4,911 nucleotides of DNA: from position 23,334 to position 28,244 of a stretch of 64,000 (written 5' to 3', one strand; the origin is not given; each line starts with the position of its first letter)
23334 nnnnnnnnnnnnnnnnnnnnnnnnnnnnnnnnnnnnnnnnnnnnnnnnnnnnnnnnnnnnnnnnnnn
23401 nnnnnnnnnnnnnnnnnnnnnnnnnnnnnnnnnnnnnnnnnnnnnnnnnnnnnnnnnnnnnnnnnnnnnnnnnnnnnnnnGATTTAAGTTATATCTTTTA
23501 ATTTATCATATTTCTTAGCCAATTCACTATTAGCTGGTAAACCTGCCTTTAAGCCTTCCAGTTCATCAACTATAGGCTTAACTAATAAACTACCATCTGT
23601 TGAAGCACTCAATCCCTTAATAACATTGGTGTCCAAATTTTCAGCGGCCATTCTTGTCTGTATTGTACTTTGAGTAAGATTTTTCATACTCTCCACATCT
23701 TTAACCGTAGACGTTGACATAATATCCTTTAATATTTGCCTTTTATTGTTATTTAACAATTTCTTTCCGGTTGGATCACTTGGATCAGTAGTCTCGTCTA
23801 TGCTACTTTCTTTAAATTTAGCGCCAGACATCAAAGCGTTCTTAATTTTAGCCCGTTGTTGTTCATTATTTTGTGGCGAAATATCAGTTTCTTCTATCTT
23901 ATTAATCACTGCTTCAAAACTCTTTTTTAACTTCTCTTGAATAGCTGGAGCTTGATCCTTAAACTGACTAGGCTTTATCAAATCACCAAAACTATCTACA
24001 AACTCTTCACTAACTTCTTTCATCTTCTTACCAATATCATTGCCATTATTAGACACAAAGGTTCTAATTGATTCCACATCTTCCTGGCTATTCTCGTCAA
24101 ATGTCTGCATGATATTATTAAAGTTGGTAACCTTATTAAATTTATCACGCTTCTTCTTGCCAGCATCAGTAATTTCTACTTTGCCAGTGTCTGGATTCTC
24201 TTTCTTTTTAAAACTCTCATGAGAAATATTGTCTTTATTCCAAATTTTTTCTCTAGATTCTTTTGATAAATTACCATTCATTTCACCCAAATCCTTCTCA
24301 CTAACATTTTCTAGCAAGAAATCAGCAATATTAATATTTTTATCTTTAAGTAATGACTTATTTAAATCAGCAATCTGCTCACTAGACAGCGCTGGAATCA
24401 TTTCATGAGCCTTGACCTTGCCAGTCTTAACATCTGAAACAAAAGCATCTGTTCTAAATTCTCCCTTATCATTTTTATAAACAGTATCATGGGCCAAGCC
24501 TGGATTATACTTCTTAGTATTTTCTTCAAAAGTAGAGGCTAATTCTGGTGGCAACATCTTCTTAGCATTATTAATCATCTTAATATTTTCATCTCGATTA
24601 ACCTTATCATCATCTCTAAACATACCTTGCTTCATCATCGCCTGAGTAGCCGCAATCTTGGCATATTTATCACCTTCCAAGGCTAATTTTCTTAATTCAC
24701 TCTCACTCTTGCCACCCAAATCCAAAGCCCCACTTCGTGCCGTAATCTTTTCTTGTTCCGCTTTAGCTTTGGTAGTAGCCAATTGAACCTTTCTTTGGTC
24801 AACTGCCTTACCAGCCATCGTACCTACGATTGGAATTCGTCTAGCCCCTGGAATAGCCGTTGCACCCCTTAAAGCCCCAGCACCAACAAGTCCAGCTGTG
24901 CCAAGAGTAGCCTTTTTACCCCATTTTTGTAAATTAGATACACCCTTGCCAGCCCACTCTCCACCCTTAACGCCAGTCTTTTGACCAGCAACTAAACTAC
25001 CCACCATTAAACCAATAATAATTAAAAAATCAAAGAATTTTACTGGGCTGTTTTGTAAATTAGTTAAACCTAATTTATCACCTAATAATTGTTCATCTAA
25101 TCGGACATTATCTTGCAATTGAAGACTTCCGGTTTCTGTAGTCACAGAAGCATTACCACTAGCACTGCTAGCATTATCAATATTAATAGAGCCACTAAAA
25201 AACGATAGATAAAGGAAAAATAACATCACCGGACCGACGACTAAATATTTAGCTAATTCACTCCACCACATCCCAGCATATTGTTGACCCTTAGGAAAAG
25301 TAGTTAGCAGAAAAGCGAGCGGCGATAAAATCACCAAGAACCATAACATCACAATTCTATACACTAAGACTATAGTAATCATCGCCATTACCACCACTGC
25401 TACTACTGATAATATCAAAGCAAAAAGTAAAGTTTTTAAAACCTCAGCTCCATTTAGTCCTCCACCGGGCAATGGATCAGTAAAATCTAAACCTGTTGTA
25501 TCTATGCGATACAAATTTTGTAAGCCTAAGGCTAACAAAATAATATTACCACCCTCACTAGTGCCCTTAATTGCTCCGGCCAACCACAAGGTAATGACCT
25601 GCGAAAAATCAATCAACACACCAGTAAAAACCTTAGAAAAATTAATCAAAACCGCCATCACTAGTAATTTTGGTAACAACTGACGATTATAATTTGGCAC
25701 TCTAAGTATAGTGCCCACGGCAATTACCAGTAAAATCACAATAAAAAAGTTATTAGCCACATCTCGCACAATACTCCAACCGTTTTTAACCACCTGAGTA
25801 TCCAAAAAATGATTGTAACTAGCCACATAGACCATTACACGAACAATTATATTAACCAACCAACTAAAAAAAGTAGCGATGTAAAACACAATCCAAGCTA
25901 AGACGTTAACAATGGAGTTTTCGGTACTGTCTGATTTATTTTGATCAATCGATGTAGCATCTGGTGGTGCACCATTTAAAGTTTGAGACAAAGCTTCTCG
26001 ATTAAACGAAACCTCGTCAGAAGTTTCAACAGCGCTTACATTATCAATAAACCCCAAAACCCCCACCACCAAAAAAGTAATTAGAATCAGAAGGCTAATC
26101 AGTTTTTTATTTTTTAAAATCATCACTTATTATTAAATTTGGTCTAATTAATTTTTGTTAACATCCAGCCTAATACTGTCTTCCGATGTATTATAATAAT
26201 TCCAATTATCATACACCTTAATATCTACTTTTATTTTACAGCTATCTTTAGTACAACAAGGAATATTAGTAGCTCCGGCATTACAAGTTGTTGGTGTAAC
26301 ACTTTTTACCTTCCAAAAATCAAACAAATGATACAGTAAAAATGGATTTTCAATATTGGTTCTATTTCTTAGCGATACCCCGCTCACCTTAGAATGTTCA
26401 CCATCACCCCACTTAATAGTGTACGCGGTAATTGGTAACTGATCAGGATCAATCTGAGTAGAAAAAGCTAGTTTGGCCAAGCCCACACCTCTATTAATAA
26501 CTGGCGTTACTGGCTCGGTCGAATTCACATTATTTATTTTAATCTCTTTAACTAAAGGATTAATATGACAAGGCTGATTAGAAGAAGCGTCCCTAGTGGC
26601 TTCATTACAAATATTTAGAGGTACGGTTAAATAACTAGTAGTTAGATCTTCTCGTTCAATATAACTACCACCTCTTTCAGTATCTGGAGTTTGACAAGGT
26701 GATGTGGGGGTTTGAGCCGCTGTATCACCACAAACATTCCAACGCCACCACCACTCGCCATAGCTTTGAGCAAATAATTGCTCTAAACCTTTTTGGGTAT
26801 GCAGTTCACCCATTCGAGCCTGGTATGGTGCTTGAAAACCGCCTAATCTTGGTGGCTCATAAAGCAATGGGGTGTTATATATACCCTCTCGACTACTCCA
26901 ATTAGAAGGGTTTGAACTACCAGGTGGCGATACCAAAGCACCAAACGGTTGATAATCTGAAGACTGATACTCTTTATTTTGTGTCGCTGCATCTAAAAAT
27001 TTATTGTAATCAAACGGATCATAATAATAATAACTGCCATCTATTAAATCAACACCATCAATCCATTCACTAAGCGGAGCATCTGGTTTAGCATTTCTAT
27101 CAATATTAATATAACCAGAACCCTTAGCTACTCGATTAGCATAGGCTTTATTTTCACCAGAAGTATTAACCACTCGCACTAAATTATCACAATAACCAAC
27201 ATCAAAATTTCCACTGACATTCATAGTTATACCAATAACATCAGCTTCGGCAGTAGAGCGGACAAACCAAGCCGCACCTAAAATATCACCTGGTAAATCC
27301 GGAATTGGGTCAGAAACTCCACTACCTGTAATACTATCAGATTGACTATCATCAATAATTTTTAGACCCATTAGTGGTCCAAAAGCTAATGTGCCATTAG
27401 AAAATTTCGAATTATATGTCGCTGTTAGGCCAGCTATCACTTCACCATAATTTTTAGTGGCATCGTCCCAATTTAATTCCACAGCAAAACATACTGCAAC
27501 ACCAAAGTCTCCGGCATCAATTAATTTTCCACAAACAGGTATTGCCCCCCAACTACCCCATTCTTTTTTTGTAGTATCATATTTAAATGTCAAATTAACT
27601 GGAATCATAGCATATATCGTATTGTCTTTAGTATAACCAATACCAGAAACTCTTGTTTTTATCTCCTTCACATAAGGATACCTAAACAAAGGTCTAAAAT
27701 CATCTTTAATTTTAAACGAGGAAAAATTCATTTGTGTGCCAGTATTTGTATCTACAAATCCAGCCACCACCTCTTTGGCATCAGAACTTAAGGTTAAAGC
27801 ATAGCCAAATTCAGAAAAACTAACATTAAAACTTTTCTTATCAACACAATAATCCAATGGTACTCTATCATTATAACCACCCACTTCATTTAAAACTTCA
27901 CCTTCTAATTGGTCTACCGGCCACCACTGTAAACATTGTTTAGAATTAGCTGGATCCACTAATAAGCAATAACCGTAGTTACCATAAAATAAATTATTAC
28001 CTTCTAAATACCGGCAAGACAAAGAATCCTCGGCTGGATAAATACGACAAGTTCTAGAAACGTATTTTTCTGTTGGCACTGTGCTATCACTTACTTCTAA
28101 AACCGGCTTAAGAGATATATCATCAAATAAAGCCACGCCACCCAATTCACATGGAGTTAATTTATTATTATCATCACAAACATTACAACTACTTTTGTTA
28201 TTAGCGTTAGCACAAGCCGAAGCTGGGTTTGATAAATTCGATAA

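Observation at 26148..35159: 3003-aa Cys/Asn/Ser/Thr-rich giant protein with repeated CBM4/9-like modules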

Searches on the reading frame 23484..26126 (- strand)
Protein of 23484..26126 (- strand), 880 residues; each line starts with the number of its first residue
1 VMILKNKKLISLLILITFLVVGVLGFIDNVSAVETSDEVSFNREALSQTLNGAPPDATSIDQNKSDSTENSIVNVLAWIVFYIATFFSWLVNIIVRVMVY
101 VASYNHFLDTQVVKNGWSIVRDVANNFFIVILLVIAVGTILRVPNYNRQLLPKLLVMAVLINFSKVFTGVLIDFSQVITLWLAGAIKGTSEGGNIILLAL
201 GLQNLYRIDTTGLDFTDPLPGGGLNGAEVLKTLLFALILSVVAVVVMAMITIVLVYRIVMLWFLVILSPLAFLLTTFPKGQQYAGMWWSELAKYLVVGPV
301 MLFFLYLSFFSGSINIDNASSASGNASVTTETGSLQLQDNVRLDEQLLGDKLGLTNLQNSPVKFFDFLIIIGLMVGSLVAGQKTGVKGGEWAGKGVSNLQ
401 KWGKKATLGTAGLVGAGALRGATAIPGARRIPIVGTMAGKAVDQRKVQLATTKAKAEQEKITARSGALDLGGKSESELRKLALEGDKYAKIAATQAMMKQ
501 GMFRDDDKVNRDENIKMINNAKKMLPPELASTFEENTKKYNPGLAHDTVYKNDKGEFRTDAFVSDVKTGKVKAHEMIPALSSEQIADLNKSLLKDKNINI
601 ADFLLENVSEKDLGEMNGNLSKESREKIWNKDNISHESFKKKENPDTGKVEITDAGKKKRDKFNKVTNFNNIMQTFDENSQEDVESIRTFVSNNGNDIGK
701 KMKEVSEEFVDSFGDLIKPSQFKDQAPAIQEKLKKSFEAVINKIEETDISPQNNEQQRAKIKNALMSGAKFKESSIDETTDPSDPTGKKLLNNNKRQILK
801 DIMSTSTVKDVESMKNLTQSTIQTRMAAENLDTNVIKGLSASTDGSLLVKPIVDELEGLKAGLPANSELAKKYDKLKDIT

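Call 6: search_protein_families(library=pfam, proteins=[window:23484-26126:-], max_evalue=0.01)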
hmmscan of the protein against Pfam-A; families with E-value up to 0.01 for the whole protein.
window:23484-26126:- (880 aa): 1 family
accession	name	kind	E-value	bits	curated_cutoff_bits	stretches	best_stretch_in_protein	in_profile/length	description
PF04610.19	TrbL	-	3.4e-05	24.1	25.9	1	153-315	31-181/215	TrbL/VirB6 plasmid conjugal transfer protein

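Call 75: search_protein_families(library=ncbifam, proteins=[window:23484-26126:-], max_evalue=0.01)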
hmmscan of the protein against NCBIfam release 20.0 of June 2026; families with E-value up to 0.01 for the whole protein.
window:23484-26126:- (880 aa): 1 family
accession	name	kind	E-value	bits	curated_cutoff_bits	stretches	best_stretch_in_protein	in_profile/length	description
NF045890.1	conj_pls20_p028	equivalog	0.0049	15.8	150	1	68-161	13-105/377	pLS20_p028 family conjugation system transmembrane protein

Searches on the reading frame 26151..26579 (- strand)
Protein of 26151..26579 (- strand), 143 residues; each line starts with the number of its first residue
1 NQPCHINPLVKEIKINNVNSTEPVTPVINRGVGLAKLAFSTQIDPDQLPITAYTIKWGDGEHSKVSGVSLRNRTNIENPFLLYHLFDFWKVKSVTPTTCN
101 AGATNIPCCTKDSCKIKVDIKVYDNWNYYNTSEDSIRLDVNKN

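Call 63: search_solved_structures(query=A7, max_evalue=10, show_alignments=1)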
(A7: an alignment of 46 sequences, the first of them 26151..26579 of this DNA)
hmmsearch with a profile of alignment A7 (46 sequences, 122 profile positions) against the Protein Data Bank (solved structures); distinct sequences matched with E-value up to 10: 1.
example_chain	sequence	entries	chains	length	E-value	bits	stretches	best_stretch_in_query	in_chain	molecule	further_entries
9fqr_Fp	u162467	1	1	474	0.051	17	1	5-83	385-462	Tetratricopeptide repeat protein 29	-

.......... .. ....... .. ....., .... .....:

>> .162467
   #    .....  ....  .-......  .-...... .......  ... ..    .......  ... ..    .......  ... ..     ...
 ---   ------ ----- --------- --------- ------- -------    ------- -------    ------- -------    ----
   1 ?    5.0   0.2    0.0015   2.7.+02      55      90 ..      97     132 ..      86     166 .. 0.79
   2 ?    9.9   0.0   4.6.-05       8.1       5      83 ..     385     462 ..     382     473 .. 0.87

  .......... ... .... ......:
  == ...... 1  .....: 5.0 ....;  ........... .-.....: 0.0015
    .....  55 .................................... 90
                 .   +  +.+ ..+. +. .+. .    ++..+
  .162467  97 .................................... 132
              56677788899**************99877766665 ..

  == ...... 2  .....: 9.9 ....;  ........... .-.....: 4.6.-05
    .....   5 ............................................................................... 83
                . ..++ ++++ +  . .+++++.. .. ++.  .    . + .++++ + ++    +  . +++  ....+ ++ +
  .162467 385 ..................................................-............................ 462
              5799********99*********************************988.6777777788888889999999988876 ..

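Call 66: search_protein_families(library=pfam, alignment_id=A7, max_evalue=1)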
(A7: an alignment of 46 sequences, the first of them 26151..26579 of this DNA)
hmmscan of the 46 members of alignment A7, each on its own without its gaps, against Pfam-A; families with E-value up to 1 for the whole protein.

A. member 1, window:26151-26579:- (143 aa): 0 families

B. families by the number of members that match (of 46 scanned): 14 families
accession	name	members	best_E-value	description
PF01683.23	EB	1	0.0067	EB module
PF05901.16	Excalibur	1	0.015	Excalibur calcium-binding domain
PF04221.18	RelB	1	0.046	RelB antitoxin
PF18964.5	DUF5704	1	0.058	Family of unknown function (DUF5704)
PF20032.4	ADYC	1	0.058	ADYC domain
PF18911.6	PKD_4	1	0.084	PKD domain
PF23152.1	GDH_2nd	1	0.099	NAD-specific glutamate dehydrogenase, second domain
PF16444.10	DUF5041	1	0.11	Domain of unknown function (DUF5041)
PF04706.18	Dickkopf_N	1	0.12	Dickkopf N-terminal cysteine-rich region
PF07654.21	C1-set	1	0.16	Immunoglobulin C1-set domain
PF11410.13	Antifungal_pept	1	0.22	Antifungal peptide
PF20438.3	SpoIVA_middle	1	0.3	Stage IV sporulation protein A, middle domain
PF21300.2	LbR_Ice_bind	1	0.35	Grass antifreeze beta roll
PF01721.23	Bacteriocin_II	1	0.38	Class II bacteriocin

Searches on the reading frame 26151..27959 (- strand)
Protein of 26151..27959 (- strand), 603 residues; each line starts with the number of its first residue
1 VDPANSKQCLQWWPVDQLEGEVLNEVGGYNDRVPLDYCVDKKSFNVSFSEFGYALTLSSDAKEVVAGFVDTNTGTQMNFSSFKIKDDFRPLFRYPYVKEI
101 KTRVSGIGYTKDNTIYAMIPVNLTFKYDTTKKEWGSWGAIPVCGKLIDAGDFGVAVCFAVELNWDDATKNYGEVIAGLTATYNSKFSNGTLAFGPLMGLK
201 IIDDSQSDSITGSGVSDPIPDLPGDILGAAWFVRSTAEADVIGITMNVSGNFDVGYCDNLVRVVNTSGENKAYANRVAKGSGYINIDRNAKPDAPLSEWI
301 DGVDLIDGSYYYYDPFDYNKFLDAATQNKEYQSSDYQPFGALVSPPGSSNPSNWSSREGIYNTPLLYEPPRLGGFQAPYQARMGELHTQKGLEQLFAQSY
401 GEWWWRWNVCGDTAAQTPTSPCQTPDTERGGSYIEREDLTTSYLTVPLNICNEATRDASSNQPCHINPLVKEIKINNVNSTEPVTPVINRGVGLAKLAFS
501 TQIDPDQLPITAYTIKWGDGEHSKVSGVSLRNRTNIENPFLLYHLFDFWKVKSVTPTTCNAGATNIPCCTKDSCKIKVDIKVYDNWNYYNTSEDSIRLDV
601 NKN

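Call 24: search_protein_families(library=pfam, proteins=[window:26151-27959:-], max_evalue=5)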
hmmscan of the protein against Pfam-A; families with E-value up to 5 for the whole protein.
window:26151-27959:- (603 aa): 0 families

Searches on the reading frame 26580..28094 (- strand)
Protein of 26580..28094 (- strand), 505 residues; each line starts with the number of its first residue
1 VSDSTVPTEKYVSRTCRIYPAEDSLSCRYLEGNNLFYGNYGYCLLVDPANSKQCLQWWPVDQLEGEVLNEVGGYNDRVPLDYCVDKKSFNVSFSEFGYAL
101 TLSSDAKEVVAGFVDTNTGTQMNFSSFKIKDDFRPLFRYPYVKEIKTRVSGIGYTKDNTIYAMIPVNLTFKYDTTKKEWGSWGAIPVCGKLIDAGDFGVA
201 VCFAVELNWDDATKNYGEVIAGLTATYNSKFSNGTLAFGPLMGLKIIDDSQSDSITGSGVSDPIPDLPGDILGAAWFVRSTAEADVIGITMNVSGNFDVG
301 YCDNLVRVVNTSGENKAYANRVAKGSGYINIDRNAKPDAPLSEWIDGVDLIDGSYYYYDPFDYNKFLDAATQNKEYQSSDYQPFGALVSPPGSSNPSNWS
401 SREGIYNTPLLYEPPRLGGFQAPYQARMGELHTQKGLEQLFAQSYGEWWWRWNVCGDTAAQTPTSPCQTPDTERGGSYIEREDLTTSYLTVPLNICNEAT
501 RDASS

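Call 96: search_protein_families(library=pfam, alignment_id=A9, max_evalue=0.05)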
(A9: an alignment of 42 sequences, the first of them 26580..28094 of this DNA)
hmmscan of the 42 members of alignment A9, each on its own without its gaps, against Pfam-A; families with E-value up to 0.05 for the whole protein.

A. member 1, window:26580-28094:- (505 aa): 0 families

B. families by the number of members that match (of 42 scanned): 4 families
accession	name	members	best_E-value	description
PF22400.1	DUF6980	1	0.0084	Domain of unknown function (DUF6980)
PF00091.31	Tubulin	1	0.039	Tubulin/FtsZ family, GTPase domain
PF20622.4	Big_15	1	0.048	Bacterial Ig domain (Big_16)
PF08797.16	HIRAN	1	0.049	HIRAN domain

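Call 97: search_solved_structures(query=A9, max_evalue=1)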
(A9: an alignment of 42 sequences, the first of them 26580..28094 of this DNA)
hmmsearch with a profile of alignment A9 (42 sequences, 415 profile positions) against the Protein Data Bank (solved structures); distinct sequences matched with E-value up to 1: 0.
